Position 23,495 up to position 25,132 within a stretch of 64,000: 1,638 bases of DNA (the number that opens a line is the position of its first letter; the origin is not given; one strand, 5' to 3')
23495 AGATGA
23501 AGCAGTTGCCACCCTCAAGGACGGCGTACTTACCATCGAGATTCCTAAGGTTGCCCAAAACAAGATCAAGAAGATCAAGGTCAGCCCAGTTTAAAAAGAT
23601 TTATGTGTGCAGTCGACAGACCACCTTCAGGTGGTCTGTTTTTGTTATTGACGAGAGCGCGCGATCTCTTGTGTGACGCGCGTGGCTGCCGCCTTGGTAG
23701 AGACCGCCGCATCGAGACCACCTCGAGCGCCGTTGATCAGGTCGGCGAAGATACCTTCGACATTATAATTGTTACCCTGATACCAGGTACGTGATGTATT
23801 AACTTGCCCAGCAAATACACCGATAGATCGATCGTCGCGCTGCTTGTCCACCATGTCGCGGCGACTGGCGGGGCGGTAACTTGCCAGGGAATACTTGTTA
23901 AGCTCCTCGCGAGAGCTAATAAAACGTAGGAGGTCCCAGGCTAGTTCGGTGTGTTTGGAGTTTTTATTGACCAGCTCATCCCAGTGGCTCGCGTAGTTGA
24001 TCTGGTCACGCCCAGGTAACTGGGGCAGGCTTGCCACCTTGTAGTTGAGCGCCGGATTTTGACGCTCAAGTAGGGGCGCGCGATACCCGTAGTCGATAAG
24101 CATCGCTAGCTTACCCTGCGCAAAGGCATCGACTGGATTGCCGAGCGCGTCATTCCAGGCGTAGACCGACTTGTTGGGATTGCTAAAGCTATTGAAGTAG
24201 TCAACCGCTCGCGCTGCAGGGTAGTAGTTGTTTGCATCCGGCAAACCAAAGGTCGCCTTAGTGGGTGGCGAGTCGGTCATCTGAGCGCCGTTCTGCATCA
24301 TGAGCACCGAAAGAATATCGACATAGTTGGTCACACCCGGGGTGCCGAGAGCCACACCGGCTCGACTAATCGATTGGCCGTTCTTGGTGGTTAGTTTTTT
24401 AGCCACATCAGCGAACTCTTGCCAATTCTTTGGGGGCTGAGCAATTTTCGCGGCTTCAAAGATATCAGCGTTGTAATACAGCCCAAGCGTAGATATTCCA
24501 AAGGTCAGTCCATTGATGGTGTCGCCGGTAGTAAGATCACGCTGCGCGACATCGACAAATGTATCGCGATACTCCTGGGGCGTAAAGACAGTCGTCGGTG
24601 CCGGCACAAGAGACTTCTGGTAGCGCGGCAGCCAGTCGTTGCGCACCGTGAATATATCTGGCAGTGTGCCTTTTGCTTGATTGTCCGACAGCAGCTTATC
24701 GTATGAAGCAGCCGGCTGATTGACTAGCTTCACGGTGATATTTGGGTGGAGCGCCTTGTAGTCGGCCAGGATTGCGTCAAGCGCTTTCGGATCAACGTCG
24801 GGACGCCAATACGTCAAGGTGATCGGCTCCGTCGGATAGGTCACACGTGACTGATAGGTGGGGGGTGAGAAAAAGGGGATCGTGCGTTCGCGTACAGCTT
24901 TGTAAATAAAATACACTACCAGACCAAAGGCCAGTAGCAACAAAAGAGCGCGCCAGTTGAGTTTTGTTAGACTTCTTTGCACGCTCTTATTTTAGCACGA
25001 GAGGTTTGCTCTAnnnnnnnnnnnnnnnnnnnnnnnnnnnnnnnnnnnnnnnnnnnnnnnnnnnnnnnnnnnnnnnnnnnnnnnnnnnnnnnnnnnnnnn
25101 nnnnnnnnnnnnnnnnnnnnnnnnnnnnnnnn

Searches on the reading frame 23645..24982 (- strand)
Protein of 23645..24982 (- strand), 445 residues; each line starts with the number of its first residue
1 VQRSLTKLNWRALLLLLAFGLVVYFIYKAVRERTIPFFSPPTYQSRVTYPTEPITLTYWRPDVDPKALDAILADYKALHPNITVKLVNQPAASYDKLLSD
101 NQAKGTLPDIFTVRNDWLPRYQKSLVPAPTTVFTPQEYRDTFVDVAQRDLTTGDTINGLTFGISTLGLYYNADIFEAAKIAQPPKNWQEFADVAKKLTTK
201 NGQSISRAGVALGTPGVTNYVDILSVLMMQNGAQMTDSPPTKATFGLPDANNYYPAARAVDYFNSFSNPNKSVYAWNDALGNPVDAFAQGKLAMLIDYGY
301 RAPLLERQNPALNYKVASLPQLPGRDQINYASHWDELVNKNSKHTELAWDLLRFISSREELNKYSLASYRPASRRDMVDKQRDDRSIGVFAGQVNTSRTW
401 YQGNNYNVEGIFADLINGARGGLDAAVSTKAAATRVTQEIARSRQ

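Call 23: search_protein_families(library=pfam, proteins=[window:23645-24982:-], max_evalue=0.001)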
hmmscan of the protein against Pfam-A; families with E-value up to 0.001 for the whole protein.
window:23645-24982:- (445 aa): 2 families
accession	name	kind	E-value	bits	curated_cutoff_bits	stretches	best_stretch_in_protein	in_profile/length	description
PF01547.30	SBP_bac_1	-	1.2e-30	108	26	1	65-359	7-304/307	Bacterial extracellular solute-binding protein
PF13416.11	SBP_bac_8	-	1.9e-28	100.5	27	1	71-372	2-261/279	Bacterial extracellular solute-binding protein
